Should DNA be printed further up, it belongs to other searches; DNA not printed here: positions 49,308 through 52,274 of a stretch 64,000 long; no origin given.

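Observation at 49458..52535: About 3-kb AT-rich two-gene insertion (888-aa helical protein + 130-aa acidic partner) splitting the nusA-infB / rpsO-pnp locus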

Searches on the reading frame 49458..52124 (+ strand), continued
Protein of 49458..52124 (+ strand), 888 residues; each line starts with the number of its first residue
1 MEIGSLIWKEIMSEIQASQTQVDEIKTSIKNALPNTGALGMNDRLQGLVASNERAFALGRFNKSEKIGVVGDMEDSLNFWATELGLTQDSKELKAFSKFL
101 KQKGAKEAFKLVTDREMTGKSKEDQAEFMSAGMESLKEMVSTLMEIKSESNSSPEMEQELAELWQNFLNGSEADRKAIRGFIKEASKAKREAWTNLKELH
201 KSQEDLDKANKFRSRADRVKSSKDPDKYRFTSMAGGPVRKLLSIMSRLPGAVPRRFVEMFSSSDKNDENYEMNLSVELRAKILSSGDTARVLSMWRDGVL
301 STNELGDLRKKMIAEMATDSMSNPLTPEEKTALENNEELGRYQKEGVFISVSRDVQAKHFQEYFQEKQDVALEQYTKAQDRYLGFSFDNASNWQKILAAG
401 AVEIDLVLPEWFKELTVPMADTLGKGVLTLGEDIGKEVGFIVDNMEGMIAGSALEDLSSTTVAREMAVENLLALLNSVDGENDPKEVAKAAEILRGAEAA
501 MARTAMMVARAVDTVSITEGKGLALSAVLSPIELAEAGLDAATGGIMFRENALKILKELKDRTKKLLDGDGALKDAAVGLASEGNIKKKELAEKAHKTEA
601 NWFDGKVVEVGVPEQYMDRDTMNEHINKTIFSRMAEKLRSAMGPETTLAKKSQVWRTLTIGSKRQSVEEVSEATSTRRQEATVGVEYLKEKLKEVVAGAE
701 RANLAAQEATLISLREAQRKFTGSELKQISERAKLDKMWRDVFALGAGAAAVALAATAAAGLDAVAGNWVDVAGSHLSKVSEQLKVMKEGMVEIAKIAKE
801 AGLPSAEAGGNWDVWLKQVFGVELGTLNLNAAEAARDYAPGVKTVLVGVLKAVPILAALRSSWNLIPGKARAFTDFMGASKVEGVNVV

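Call 70: predict_structure(alignment_id=A2)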
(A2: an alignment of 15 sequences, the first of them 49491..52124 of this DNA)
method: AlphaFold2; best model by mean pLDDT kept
length: 877 residues; sequences in the alignment: 15
mean_pLDDT: 65.2   pTM: 0.52
mean pLDDT of the five models: 65.2, 61.5, 58.5, 57.5, 54.5
residues with pLDDT >= 90: 7; 70-90: 420; 50-70: 243; < 50: 207
segments of 3 or more residues with pLDDT < 50: 1-11, 25-75, 210-232, 234-252, 421-425, 508-537, 641-643, 735-752, 790-792, 845-877
pLDDT, mean of each block of 10 residues (from residue 1): 28 65 46 41 45 37 44 55 83 83 83 85 85 70 65 80 77 75 70 72 64 42 40 44 39 58 79 80 85 80 69 78 84 78 83 82 75 70 68 64 70 60 51 64 81 90 71 82 86 72 56 30 33 45 72 78 84 81 85 86 82 70 65 60 52 80 85 87 81 89 85 80 66 50 46 50 54 58 53 49 55 53 54 53 47 36 29 29
secondary structure, 60 per line:
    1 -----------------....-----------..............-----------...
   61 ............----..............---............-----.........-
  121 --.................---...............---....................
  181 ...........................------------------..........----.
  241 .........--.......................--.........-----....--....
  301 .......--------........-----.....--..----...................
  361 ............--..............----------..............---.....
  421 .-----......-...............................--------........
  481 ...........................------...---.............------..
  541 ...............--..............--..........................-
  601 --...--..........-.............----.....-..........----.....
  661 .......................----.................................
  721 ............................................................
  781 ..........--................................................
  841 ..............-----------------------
elements in order (helices of 4 or more, strands of 3 or more residues): H18-21 H33-46 H58-72 H77-90 H94-105 H111-119 H123-139 H143-157 H161-207 H226-235 H240-249 H252-274 H277-285 H291-294 H297-307 H316-323 H342-372 H376-388 H399-412 E416-421 E427-432 H434-464 H473-507 H520-532 H539-555 H558-571 H574-599 H608-617 H619-631 H636-640 H642-651 H656-683 H688-790 H793-854

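Call 76: fold_search(model_id=the predicted structure, library=pdb)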
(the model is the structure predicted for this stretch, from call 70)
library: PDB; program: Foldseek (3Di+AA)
matches with E <= 10: 61; with E <= 0.001: 0
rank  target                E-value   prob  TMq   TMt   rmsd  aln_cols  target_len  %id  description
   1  7nyx_A                4.4e-01  0.07  0.08  0.05  72.6      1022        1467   12  Cryo-EM structure of the MukBEF-MatP-DNA monomer (closed conformation) (released 2021-07-07)
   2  9gm7_A                7.9e-01  0.04  0.07  0.05  72.5       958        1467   11  MukBEF in a nucleotide-bound state with open neck gate (monomer) (released 2025-03-26)
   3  9g3y_H                1.1e+00  0.09  0.08  0.10  37.4       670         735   10  Structure of the Native CMG-decorated gamma-Tubulin Ring Complex from Pig Brain (released 2024-10-02)
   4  9qvm_H                1.3e+00  0.04  0.07  0.09  43.1       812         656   11  Cryo-EM reconstruction of the NEDD1 anchor protein and CDK5RAP2 bound to the gamma-tubulin ring complex (released 2025-05-21)
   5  8snb_1G               1.4e+00  0.28  0.11  0.22  13.9       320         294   15  atomic model of sea urchin sperm doublet microtubule (48-nm periodicity) (released 2023-06-28)
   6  5vch_A                1.4e+00  0.03  0.07  0.07  38.3      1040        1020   11  Crystal structure of full-length Kluyveromyces lactis Kap123 (released 2017-11-01)
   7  7ktu                  2.1e+00  0.03  0.08  0.07  38.4       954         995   13  Cryogenic electron microscopy model of full-length human metavinculin H1'-parallel conformation 1 (released 2021-01-27)
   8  9yng_f                2.1e+00  0.02  0.05  0.05  36.8       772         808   10  Dynactin and dynein-1 tail region of dynein-dynactin complex on microtubule in the presence of LIS1 (released 2026-01-28)
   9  6zbl_B                2.3e+00  0.08  0.09  0.14  39.2       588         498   12  Plasmodium falciparum merozoite surface protein 1 dimer, conformation 2 (released 2021-05-19)
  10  6nf6_A                2.5e+00  0.09  0.09  0.17  25.7       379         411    9  Structure of chicken Otop3 in nanodiscs (released 2019-06-05)
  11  8x0c_A                2.7e+00  0.06  0.05  0.06  26.1       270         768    8  Human FL Metabotropic glutamate receptor 5, mGlu5-5M with quisqualate and VU0424465, conformer 1 (released 2024-11-06)
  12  5vch_B                2.7e+00  0.02  0.06  0.06  40.6      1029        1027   11  Crystal structure of full-length Kluyveromyces lactis Kap123 (released 2017-11-01)
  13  9vre                  2.8e+00  0.04  0.10  0.09  38.6       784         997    8  Cryo-EM structure of rice multidrug resistance protein 5 (MRP5) with InsP6 in state B (released 2026-04-01)
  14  5xei                  2.9e+00  0.07  0.06  0.10  35.4       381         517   13  Crystal structure of the Smc head domain with a coiled coil and joint derived from Pyrococcus yayanosii (released 2017-06-07)
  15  8xol                  2.9e+00  0.02  0.07  0.06  50.8       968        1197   10  Cryo-EM structure of human ABCC4 with ANP bound in NBD1 (released 2024-07-17)
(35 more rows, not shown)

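Call 87: search_dna_similar(query=window:49491-52124:+, collection=phages, mode=protein, max_evalue=0.01, max_rows=10)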
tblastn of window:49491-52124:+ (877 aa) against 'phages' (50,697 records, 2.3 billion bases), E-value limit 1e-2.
No match.

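Call 88: search_dna_similar(query=window:49491-52124:+, collection=plasmids, mode=protein, max_evalue=0.01, max_rows=10)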
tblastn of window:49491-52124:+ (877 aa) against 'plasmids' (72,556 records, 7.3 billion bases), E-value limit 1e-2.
No match.

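Call 91: fold_search(model_id=the predicted structure, library=viral)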
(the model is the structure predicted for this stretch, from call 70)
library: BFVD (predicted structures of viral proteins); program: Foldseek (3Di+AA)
matches with E <= 10: 130; with E <= 0.001: 0
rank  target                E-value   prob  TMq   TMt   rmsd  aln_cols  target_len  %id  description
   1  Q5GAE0                8.1e-02  0.41  0.12  0.10  58.8       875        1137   14  Methyl-accepting transducer domain-containing protein [Grouper iridovirus]
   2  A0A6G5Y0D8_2          9.8e-02  0.11  0.08  0.07  34.7       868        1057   13  (no name in the UniProt tables at hand)
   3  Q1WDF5                1.3e-01  0.10  0.07  0.05  50.6       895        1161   13  (no name in the UniProt tables at hand)
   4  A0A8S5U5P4            1.5e-01  0.11  0.08  0.07  40.6       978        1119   11  Minor tail protein [Siphoviridae sp. cteLh2]
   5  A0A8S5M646            2.0e-01  0.08  0.08  0.05  47.8      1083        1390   11  Tail length tape measure protein [Myoviridae sp. ctlRg1]
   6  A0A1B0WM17            2.5e-01  0.16  0.10  0.09  48.9       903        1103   11  (no name in the UniProt tables at hand)
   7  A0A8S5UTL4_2          3.4e-01  0.10  0.08  0.07  27.5       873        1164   12  Morphogenesis protein 1 hydrolase [Myoviridae sp. ctYA416]
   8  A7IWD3                3.6e-01  0.28  0.12  0.09  44.5       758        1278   11  Uncharacterized protein B258R [Paramecium bursaria Chlorella virus NY2A]
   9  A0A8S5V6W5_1          3.6e-01  0.07  0.06  0.04  31.5       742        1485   10  Uncharacterized protein [CrAss-like virus sp. ctXt06]
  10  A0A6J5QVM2            3.6e-01  0.04  0.06  0.07  55.2       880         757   12  Uncharacterized protein [uncultured Caudovirales phage]
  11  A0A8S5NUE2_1          3.8e-01  0.06  0.07  0.06  41.0      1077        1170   10  Uncharacterized protein [CrAss-like virus sp. ctWDt29]
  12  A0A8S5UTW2            4.1e-01  0.08  0.08  0.08  33.2       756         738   12  Uncharacterized protein [Myoviridae sp. ctYA416]
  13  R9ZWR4                4.3e-01  0.08  0.07  0.08  29.2       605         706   10  DNA methylase [Cellulophaga phage phi17:2]
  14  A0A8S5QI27            4.6e-01  0.08  0.09  0.07  40.1      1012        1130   11  Minor tail protein [Siphoviridae sp. ctNs77]
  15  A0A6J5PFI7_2          4.6e-01  0.07  0.07  0.06  58.4       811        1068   11  Large polyvalent protein associated domain-containing protein [uncultured Caudovirales phage]
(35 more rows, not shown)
